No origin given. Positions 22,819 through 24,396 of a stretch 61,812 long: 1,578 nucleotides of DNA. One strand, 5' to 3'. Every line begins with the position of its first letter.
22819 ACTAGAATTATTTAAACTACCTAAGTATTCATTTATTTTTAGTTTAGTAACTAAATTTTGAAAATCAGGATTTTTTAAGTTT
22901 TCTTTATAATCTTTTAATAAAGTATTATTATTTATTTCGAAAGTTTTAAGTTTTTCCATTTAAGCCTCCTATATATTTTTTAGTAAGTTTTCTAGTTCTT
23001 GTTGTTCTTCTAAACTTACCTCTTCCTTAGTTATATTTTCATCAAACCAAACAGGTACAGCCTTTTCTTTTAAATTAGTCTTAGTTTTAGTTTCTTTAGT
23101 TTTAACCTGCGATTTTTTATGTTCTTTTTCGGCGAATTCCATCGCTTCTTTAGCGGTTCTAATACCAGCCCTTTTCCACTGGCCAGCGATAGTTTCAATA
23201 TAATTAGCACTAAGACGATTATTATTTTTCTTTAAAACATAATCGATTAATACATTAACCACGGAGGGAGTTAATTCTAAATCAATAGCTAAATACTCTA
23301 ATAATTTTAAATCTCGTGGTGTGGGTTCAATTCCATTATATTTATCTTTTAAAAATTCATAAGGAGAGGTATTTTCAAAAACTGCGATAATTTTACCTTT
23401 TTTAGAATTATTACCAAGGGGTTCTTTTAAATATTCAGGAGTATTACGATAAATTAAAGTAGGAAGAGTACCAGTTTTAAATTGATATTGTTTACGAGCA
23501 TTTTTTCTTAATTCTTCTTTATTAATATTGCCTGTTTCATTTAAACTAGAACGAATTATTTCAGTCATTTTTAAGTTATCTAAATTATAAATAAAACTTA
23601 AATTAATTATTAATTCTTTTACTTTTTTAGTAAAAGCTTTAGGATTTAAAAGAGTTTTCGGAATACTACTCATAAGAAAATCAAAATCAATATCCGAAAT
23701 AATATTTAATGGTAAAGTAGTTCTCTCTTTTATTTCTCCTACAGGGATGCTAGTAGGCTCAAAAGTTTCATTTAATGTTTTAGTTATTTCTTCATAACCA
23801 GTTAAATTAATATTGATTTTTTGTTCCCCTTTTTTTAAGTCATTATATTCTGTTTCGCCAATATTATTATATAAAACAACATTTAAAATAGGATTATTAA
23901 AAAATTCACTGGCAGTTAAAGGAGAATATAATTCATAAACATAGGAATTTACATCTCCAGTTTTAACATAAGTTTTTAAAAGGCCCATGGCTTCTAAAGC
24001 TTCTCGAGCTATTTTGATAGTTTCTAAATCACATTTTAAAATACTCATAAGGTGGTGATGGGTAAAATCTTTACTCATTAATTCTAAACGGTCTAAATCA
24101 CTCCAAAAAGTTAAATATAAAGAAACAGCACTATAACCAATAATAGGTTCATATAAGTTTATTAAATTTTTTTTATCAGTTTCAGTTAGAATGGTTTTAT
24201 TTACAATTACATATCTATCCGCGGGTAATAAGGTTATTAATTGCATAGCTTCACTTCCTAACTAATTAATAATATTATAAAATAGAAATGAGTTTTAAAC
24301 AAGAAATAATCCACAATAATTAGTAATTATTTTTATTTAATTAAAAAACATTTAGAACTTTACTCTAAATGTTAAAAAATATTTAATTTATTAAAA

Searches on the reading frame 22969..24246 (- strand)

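Call 103: search_protein_families(library=pfam, proteins=[window:22969-24246:-], max_evalue=0.0001)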
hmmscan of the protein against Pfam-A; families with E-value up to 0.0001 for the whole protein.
window:22969-24246:- (425 aa): 1 family
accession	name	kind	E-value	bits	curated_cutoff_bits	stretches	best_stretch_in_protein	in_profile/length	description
PF07261.16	DnaB_2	-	1.5e-14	53.8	22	1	302-370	6-72/74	Replication initiation and membrane attachment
